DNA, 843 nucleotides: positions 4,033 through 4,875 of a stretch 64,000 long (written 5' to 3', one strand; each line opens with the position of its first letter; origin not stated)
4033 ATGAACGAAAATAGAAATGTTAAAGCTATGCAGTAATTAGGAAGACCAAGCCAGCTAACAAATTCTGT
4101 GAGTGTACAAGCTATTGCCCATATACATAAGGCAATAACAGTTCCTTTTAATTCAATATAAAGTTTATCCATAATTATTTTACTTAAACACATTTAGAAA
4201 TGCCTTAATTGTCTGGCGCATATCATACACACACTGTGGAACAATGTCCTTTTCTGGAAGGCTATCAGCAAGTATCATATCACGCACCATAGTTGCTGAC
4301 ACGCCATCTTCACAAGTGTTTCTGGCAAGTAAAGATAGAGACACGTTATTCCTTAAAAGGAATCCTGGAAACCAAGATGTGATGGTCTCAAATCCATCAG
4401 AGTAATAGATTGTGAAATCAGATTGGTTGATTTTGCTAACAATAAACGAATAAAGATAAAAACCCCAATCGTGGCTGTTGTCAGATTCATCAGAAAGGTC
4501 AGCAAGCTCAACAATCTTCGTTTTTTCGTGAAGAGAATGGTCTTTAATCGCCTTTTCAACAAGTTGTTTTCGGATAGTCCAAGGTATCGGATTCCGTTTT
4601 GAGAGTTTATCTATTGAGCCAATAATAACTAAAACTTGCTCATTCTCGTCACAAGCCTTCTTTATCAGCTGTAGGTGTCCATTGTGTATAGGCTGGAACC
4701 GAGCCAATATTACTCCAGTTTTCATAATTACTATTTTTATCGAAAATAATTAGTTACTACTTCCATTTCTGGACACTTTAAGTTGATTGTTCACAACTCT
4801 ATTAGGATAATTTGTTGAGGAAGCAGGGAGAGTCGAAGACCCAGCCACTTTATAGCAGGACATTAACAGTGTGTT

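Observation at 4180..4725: Phage-borne NadM-type NMN adenylyltransferase together with an NAD+-dependent DNA ligase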

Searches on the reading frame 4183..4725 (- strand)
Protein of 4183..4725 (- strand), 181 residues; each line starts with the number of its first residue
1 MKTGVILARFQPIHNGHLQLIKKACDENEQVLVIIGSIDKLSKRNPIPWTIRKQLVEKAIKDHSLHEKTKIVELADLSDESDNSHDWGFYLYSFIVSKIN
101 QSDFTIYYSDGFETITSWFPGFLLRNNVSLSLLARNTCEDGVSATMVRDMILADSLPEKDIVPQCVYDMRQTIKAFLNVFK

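Call 3: search_protein_families(library=pfam, proteins=[window:4183-4725:-], max_evalue=1)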
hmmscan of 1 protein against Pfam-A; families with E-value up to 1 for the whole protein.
window:4183-4725:- (181 aa): 7 families
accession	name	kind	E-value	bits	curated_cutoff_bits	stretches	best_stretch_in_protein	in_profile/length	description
PF01467.32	CTP_transf_like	-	4e-09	37.2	21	1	9-148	5-131/133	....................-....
PF08218.17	Citrate_ly_lig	-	6.1e-05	23.2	20.9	1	6-62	4-56/182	Citrate lyase ligase C-terminal domain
PF05636.17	HIGH_NTase1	-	0.0053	16.5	27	1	1-34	1-34/402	HIGH Nucleotidyl Transferase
PF01747.23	ATP-sulfurylase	-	0.0087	15.9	24.3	1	11-73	29-88/212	ATP-sulfurylase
PF02569.21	Pantoate_ligase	-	0.093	12.3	20.7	1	13-34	32-53/268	Pantoate-beta-alanine ligase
PF13021.12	DUF3885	-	0.096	13.2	23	1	9-100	40-123/189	Domain of unknown function (DUF3885)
PF16040.10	APD1-4_N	-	0.18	11.9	27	1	65-92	15-42/71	E3 ubiquitin-protein ligase APD1-4, N-terminal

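Call 4: search_protein_families(library=ncbifam, proteins=[window:4183-4725:-], max_evalue=1)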
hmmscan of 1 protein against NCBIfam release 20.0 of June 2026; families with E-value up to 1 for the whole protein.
window:4183-4725:- (181 aa): 28 families (the best 25 are shown)
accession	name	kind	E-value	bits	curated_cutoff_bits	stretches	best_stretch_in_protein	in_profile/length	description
NF002243.0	PRK01153.1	subfamily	4.3e-14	52.5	127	1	4-80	3-81/175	nicotinamide-nucleotide adenylyltransferase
NF003787.0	PRK05379.1-4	equivalog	2.9e-12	46.2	449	1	5-155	13-156/346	bifunctional nicotinamide-nucleotide adenylyltransferase/Nudix hydroxylase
NF003786.0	PRK05379.1-2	equivalog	3.9e-11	42.7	397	1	5-97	18-107/354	bifunctional nicotinamide-nucleotide adenylyltransferase/Nudix hydroxylase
TIGR01527.1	arch_NMN_Atrans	equivalog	6e-11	42.2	181.2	1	4-94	2-90/167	nicotinamide-nucleotide adenylyltransferase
TIGR00125.1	cyt_tran_rel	domain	9.2e-11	41.8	27.7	1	4-61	2-61/65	adenylyltransferase/cytidyltransferase family protein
TIGR01526.1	nadR_NMN_Atrans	equivalog_domain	6.7e-10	38.7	341.15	1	1-110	1-109/325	nicotinamide-nucleotide adenylyltransferase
NF003791.0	PRK05379.2-3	equivalog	1.5e-09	37.6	409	1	3-76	7-80/340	bifunctional nicotinamide-nucleotide adenylyltransferase/Nudix hydroxylase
NF003789.0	PRK05379.2-1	equivalog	2.5e-08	33.3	355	1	4-122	10-129/312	bifunctional nicotinamide mononucleotide adenylyltransferase/ADP-ribose pyrophosphatase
NF003788.0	PRK05379.1-5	equivalog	5.2e-08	32.6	354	1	5-64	9-69/351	bifunctional nicotinamide-nucleotide adenylyltransferase/Nudix hydroxylase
TIGR01510.1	coaD_prev_kdtB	equivalog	1.3e-07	31.7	103.3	1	9-63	7-59/155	pantetheine-phosphate adenylyltransferase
NF003785.0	PRK05379.1-1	equivalog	1.3e-07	31.1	418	1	4-76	5-79/347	bifunctional nicotinamide-nucleotide adenylyltransferase/Nudix hydroxylase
NF001985.0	PRK00777.1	subfamily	2.3e-06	27.7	104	1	9-77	12-83/157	pantetheine-phosphate adenylyltransferase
NF005988.0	PRK08099.1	equivalog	8.2e-06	25.2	201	1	2-40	65-103/411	multifunctional transcriptional regulator/nicotinamide-nucleotide adenylyltransferase/ribosylnicotinamide kinase NadR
NF002250.0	PRK01170.1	subfamily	9.1e-06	25.4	489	1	5-86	4-85/322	bifunctional pantetheine-phosphate adenylyltransferase/NTP phosphatase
NF010365.0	PRK13793.1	equivalog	1.4e-05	24.8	198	1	5-151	8-145/196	nicotinate-nicotinamide nucleotide adenylyltransferase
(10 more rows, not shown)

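Call 5: search_protein_families(library=phrogs, proteins=[window:4183-4725:-], max_evalue=1)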
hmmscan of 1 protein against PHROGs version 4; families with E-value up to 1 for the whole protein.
window:4183-4725:- (181 aa): 5 families
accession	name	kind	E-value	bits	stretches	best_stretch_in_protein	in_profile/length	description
phrog_395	-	other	4.3e-13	50.8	1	3-87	13-98/373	cytidyltransferase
phrog_3462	-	moron, auxiliary metabolic gene and host takeover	1.6e-10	41.7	1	1-149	2-148/346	nicotinamide-nucleotide adenylyltransferase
phrog_3041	-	other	1.9e-06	27.5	1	5-70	54-123/678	cytidyltransferase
phrog_7878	-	other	0.013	16.6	1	2-45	2-45/131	bifunctional heptose 7-phosphate kinase/heptose 1-phosphate adenyltransferase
phrog_29208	-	unknown function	0.24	12.1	1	2-36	3-38/163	-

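Call 8: search_dna_similar(query=window:4183-4725:-, collection=phages, mode=protein, max_rows=40, max_evalue=0.001)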
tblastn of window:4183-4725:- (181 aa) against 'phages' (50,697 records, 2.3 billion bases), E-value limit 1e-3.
Records with a match: 82; places in all: 82; records where one place covers at least 80% of the query: 19.
Best place of each record, by identity: 60-80% 1; <60% 81.
By first word of the organism name: Vibrio 12; Enterobacter 9; Citrobacter 8; Brevundimonas 8; Sinorhizobium 7; Escherichia 7; Cronobacter 6; Ralstonia 3; Rhizobium 3; Acinetobacter 2; and 14 more.
By host as written in the record: - 12; Sinorhizobium meliloti 7; Brevundimonas pondensis LVF1 6; Cronobacter sakazakii 4; Vibrio parahaemolyticus 4; Vibrio sp. 3; Acinetobacter baumannii DSM 30007 2; Cronobacter sakazakii ATCC 29544 2; and 35 more.
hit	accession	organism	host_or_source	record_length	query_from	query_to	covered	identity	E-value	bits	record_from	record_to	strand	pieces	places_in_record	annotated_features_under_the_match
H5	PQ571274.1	Bacteroides phage BS-TP1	Bacteroides salyersiae BG8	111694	1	181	100%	70.3%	2e-83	273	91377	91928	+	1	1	cytidyltransferase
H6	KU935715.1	Acinetobacter phage vB_AbaM_ME3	Acinetobacter baumannii DSM 30007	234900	1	178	98%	27.1%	1e-6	53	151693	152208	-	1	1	nicotinamide-nucleotide adenylyltransferase | hypothetical protein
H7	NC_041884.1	Acinetobacter phage vB_AbaM_ME3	Acinetobacter baumannii DSM 30007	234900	1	178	98%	27.1%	1e-6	53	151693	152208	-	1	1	cytidyltransferase | hypothetical protein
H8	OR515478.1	Citrobacter phage Ci1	Citrobacter sp. JL 976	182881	4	173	94%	28.2%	7e-6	51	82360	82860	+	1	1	nicotinamide-nucleotide adenylyltransferase, NadM family / ADP-ribose ...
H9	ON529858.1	Brevundimonas phage vB_BgoS-Bajun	Brevundimonas goettingensis LVF2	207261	5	181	98%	26.5%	4e-7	54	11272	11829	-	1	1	bifunctional NMN adenylyltransferase/nudix hydrolase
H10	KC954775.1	Cronobacter phage S13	Cronobacter sakazakii ATCC 29544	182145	4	180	98%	26.1%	8e-5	48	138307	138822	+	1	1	putative bifunctional nicotinamide mononucleotide ...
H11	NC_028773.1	Cronobacter phage S13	Cronobacter sakazakii ATCC 29544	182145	4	180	98%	26.1%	8e-5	48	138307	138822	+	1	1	cytidyltransferase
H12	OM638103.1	Cronobacter phage LPCS28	Cronobacter sakazakii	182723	4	180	98%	26.1%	8e-5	48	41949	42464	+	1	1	bifunctional NMN adenylyltransferase/Nudix hydrolase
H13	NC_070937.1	Cronobacter phage LPCS28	Cronobacter sakazakii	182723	4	180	98%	26.1%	8e-5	48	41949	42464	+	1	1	MutT/NUDIX hydrolase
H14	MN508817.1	Yersinia phage JC221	Yersinia pestis EV76-CN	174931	4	163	88%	25.6%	2e-7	56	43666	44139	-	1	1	putative bifunctional protein: NMN adenylyltransferase/NUDIX hydrolase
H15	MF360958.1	Salicola phage SCTP-2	Salicola sp. PV4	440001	1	168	93%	24.2%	1e-9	62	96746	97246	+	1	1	103: bifunctional nicotinamide mononucleotide ...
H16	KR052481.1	Sinorhizobium phage phiM19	Sinorhizobium meliloti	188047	4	166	90%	22.9%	3e-7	55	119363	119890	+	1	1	bifunctional nicotinamide/nicotinate mononucleotide ...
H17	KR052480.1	Sinorhizobium phage phiM7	Sinorhizobium meliloti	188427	4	166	90%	22.9%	3e-7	55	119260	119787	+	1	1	bifunctional nicotinamide/nicotinate mononucleotide ...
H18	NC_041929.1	Sinorhizobium phage phiM7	Sinorhizobium meliloti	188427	4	166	90%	22.9%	3e-7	55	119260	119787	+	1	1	cytidyltransferase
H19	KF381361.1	Sinorhizobium phage phiM12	Sinorhizobium meliloti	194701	4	166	90%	22.9%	3e-7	55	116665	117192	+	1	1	bifunctional Nicotinamide/nicotinate mononucleotide ...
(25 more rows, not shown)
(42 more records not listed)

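Call 10: search_solved_structures(query=window:4183-4725:-, max_evalue=1, show_alignments=3)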
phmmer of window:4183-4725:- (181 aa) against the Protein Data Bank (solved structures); distinct sequences matched with E-value up to 1: 36.
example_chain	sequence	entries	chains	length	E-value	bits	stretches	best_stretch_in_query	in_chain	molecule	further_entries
1f9a_A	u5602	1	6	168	2.4e-08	37.2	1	4-65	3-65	HYPOTHETICAL PROTEIN MJ0541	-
1m8j_A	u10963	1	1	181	7.8e-07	32.3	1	3-77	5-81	Nicotinamide-nucleotide Adenylyltransferase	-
1ej2_A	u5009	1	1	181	1.6e-06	31.2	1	3-67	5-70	NICOTINAMIDE MONONUCLEOTIDE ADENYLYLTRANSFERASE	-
4yp5_A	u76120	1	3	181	1.7e-06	31.2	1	3-67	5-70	Nicotinamide-nucleotide adenylyltransferase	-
4yp7_A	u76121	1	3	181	3.7e-06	30.1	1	3-66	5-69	Nicotinamide-nucleotide adenylyltransferase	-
1m8g_A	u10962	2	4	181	4.4e-06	29.8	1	3-67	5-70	Nicotinamide-nucleotide Adenylyltransferase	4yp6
1m8f_A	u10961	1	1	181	1.1e-05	28.5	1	4-67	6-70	nicotinamide-nucleotide adenylyltransferase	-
2qjt_B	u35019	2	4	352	1.2e-05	28.4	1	4-76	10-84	Nicotinamide-nucleotide adenylyltransferase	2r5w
2qjo_A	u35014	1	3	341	1.9e-05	27.8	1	3-60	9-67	Bifunctional NMN adenylyltransferase/Nudix hydrolase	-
1hyb_A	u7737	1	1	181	4.2e-05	26.6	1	3-67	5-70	NICOTINAMIDE MONONUCLEOTIDE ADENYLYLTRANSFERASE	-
1m8k_A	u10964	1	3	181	4.3e-05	26.6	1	3-67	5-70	Nicotinamide-nucleotide Adenylyltransferase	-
8x7f_A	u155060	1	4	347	0.00048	23.2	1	3-39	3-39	Trifunctional NAD biosynthesis/regulator protein NadR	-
6gye_A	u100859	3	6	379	0.00049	23.2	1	3-110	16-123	Nicotinamide-nucleotide adenylyltransferase NadR family / Ribosylnicotinamide kinase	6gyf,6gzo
3eay_A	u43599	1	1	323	0.0089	19.1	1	18-124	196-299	Sentrin-specific protease 7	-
7r2e_A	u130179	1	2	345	0.01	18.9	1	18-124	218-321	Sentrin-specific protease 7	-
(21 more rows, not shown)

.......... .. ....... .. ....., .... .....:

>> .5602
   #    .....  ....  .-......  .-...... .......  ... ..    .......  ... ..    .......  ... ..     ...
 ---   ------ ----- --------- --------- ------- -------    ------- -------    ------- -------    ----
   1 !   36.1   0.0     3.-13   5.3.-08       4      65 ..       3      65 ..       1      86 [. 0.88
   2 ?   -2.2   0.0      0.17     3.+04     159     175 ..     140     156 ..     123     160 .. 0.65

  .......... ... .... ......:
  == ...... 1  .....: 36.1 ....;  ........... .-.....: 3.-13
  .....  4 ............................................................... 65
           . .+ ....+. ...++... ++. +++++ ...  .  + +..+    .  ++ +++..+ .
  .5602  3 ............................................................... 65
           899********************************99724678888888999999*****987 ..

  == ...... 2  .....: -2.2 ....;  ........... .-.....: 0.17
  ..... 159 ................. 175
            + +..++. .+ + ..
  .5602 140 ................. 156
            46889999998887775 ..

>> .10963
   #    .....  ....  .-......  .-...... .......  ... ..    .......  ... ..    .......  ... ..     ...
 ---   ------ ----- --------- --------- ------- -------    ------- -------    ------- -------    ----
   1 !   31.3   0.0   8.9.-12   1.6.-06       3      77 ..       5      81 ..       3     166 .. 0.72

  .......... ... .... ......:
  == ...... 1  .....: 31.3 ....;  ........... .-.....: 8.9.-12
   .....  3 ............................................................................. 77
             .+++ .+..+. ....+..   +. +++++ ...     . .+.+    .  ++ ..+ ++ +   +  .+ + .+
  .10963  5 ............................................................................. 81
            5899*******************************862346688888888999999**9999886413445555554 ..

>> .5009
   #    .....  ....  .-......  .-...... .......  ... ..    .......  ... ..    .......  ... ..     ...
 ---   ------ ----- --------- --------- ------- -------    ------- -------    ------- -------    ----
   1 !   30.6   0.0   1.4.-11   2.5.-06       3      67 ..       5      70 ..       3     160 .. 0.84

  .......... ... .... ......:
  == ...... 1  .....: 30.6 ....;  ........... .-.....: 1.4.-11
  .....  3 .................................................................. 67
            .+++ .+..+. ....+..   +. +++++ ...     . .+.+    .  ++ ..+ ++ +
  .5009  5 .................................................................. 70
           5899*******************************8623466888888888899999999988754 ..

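Call 11: get_annotated_region(hit=H5, flank=20000)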
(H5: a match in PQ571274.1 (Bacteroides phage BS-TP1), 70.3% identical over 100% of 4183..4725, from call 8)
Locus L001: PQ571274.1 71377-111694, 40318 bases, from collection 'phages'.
description: Bacteroides phage BS-TP1, complete genome.
organism: Bacteroides phage BS-TP1 (NCBI taxid 3385221)
taxonomy: Viruses
host: Bacteroides salyersiae BG8; source: sewage from septic tank; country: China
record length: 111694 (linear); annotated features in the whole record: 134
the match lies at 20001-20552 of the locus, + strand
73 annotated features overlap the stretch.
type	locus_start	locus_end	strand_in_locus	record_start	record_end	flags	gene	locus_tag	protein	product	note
CDS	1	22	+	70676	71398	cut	-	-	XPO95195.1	hypothetical protein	BS-TP1_gp62; BS-TP1_gp62; None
CDS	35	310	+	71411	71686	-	-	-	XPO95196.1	hypothetical protein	BS-TP1_gp63; BS-TP1_gp63; None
CDS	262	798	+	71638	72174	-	-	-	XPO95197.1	hypothetical protein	BS-TP1_gp64; BS-TP1_gp64; None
CDS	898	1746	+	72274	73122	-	-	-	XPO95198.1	hypothetical protein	BS-TP1_gp65; BS-TP1_gp65; None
CDS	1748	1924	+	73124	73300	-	-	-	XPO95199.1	hypothetical protein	BS-TP1_gp66; BS-TP1_gp66; None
CDS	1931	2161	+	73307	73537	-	-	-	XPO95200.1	hypothetical protein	BS-TP1_gp67; BS-TP1_gp67; None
CDS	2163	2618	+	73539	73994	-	-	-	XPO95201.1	putative immediate-early protein RSP40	BS-TP1_gp68; BS-TP1_gp68; None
CDS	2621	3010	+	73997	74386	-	-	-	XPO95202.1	hypothetical protein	BS-TP1_gp69; BS-TP1_gp69; None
CDS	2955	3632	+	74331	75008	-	-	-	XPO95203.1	hypothetical protein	BS-TP1_gp70; BS-TP1_gp70; None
CDS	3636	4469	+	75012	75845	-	-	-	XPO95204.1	hypothetical protein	BS-TP1_gp71; BS-TP1_gp71; None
CDS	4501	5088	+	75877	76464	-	-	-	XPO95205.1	hypothetical protein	BS-TP1_gp72; BS-TP1_gp72; None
CDS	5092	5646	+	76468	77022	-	-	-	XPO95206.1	hypothetical protein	BS-TP1_gp73; BS-TP1_gp73; None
CDS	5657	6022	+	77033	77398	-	-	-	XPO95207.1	hypothetical protein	BS-TP1_gp74; BS-TP1_gp74; None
CDS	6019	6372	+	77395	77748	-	-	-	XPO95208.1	hypothetical protein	BS-TP1_gp75; BS-TP1_gp75; None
CDS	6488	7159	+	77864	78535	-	-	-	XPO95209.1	DUF1566 domain-containing protein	BS-TP1_gp76; BS-TP1_gp76; Annot2=(structure alignment-afuniprot50) AF-A0A4S2B049-F1-model_v4 DUF3310 domain-containing ...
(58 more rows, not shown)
